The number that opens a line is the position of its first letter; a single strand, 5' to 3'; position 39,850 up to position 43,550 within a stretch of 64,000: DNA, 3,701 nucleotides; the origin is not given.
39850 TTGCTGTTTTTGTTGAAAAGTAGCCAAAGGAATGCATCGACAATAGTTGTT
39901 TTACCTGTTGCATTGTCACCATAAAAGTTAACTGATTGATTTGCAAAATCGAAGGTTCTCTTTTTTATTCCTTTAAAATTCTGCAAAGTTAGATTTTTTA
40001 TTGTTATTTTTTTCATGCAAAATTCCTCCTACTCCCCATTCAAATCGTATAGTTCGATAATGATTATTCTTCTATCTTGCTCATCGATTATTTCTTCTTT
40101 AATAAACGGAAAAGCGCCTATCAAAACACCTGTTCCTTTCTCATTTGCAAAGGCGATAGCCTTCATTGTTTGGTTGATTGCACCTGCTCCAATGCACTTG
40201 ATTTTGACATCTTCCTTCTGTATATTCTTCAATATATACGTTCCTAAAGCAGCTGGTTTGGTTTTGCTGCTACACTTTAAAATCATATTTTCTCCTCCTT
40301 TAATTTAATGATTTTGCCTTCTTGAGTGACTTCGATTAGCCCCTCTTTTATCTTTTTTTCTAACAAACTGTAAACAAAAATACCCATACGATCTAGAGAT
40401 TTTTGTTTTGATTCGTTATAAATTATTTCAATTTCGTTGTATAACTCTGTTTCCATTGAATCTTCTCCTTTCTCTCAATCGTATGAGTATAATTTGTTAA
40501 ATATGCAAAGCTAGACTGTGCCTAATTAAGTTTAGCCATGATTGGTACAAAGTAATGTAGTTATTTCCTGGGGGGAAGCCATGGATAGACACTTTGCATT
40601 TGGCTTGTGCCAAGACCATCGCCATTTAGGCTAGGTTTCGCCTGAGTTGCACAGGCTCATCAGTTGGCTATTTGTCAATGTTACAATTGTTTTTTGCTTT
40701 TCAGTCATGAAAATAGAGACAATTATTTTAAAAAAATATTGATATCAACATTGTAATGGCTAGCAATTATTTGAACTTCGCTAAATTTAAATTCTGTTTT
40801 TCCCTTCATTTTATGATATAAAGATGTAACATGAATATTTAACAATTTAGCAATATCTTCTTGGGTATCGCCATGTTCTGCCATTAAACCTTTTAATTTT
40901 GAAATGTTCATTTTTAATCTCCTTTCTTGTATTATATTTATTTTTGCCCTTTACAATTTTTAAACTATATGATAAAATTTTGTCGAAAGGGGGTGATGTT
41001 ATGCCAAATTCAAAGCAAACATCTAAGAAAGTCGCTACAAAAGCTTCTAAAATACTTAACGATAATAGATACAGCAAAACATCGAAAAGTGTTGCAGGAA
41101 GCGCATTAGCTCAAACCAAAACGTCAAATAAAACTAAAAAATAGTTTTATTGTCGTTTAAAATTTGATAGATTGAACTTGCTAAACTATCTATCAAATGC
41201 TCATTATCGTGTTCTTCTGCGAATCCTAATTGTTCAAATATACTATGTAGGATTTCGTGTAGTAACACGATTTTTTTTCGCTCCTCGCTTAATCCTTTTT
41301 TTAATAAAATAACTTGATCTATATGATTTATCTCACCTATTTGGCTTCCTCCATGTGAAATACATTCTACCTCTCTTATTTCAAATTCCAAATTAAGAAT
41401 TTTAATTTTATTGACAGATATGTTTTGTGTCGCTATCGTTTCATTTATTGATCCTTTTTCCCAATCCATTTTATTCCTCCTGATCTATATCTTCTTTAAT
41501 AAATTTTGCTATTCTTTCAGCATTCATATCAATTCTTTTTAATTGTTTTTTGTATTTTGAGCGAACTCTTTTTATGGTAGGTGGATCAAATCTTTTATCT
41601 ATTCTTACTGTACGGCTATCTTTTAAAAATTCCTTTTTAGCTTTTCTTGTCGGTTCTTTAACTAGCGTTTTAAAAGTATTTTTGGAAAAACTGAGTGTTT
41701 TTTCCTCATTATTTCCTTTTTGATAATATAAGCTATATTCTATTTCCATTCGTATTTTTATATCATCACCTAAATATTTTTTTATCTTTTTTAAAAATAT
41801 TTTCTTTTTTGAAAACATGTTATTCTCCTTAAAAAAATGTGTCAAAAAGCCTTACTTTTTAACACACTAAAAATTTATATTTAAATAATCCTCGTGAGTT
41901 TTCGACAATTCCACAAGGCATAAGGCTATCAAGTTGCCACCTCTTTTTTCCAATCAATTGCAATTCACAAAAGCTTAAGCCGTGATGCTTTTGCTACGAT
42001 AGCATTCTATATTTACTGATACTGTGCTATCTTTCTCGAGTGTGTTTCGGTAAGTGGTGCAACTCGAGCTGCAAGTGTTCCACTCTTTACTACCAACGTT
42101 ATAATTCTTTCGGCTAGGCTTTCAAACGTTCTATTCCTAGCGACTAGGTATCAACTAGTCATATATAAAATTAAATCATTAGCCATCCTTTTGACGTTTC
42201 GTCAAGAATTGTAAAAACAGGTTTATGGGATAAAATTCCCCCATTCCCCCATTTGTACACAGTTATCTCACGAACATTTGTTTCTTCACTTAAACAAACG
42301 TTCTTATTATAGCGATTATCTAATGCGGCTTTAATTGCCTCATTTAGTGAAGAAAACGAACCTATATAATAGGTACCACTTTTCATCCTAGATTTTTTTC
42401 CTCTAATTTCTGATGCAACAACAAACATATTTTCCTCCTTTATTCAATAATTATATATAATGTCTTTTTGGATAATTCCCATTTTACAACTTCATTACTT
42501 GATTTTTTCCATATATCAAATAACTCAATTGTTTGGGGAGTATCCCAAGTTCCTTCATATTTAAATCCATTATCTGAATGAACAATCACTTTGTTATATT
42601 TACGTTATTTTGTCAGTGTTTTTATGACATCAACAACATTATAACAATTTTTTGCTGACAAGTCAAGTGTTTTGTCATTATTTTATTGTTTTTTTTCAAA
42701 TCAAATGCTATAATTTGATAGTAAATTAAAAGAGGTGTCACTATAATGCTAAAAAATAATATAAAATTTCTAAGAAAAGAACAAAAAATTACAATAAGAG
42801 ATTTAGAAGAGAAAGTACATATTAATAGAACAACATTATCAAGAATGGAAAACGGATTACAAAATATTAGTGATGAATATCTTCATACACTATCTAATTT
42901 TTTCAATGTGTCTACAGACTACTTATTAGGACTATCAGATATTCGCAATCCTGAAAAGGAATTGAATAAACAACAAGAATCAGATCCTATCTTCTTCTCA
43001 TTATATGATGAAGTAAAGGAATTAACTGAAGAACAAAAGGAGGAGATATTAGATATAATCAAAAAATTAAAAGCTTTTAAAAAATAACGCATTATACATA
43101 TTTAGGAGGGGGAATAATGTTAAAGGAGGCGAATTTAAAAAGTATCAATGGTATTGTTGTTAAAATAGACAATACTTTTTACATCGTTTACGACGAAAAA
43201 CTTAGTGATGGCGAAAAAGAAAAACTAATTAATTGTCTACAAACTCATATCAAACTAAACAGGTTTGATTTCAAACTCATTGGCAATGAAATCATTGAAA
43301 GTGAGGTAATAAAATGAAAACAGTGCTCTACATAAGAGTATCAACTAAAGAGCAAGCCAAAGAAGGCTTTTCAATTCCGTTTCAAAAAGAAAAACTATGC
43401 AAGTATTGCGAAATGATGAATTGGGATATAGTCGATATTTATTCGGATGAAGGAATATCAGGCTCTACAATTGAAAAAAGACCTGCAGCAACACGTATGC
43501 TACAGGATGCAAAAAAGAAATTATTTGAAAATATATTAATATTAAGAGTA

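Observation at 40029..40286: Phage-encoded SpoVS homolog at the head of the early recombination operon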

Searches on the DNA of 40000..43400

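Call 11: search_rna_families(source=window, start=40000, end=43400, threshold=evalue, max_evalue=1, show_alignments=2)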
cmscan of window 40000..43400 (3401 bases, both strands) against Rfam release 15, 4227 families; matches with E-value up to 1: 2.
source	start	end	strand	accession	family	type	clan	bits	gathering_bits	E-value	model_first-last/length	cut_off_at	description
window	42972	43029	+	RF00606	SNORD93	Gene; snRNA; snoRNA; CD-box;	-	22.3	60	0.85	15-69/74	no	Small nucleolar RNA SNORD93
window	40637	40678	-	RF00008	Hammerhead_3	Gene; ribozyme;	CL00010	19.9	48.5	0.92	9-47/54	no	Hammerhead ribozyme (type III)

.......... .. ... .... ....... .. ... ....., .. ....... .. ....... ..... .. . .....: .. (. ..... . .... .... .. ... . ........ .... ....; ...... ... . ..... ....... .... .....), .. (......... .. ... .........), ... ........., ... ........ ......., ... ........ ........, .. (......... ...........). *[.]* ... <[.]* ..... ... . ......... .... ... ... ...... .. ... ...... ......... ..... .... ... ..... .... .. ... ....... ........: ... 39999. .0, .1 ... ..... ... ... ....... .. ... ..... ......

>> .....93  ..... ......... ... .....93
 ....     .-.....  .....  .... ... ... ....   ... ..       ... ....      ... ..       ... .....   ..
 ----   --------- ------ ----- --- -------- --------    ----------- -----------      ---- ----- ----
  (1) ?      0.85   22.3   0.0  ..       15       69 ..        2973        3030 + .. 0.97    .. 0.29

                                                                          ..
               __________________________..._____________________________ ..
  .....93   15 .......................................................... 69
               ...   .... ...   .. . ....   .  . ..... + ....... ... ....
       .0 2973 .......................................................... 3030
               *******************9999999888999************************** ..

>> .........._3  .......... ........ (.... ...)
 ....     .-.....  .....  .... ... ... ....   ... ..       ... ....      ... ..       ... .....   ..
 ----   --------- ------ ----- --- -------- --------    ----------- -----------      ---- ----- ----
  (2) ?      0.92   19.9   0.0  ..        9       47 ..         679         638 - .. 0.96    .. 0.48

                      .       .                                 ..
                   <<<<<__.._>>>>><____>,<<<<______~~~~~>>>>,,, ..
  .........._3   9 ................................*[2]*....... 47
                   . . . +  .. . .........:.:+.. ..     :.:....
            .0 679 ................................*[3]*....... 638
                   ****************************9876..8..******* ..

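Call 72: search_rna_families(source=window, start=40480, end=40730, threshold=evalue, max_evalue=10, show_alignments=3)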
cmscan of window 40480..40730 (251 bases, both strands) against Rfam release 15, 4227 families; matches with E-value up to 10: 3.
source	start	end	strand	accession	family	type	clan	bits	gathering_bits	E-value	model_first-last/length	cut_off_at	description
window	40609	40690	-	RF03152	RAGATH-1-hammerhead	Gene; ribozyme;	-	21.2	56.3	0.2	1-77/77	no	RAGATH-1 hammerhead ribozyme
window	40637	40678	-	RF00008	Hammerhead_3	Gene; ribozyme;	CL00010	19.9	48.5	0.068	9-47/54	no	Hammerhead ribozyme (type III)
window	40674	40730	-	RF01647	ceN61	Gene; snRNA; snoRNA; CD-box;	-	14.9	60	1.4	11-72/72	5'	Caenorhabditis snoRNA ceN61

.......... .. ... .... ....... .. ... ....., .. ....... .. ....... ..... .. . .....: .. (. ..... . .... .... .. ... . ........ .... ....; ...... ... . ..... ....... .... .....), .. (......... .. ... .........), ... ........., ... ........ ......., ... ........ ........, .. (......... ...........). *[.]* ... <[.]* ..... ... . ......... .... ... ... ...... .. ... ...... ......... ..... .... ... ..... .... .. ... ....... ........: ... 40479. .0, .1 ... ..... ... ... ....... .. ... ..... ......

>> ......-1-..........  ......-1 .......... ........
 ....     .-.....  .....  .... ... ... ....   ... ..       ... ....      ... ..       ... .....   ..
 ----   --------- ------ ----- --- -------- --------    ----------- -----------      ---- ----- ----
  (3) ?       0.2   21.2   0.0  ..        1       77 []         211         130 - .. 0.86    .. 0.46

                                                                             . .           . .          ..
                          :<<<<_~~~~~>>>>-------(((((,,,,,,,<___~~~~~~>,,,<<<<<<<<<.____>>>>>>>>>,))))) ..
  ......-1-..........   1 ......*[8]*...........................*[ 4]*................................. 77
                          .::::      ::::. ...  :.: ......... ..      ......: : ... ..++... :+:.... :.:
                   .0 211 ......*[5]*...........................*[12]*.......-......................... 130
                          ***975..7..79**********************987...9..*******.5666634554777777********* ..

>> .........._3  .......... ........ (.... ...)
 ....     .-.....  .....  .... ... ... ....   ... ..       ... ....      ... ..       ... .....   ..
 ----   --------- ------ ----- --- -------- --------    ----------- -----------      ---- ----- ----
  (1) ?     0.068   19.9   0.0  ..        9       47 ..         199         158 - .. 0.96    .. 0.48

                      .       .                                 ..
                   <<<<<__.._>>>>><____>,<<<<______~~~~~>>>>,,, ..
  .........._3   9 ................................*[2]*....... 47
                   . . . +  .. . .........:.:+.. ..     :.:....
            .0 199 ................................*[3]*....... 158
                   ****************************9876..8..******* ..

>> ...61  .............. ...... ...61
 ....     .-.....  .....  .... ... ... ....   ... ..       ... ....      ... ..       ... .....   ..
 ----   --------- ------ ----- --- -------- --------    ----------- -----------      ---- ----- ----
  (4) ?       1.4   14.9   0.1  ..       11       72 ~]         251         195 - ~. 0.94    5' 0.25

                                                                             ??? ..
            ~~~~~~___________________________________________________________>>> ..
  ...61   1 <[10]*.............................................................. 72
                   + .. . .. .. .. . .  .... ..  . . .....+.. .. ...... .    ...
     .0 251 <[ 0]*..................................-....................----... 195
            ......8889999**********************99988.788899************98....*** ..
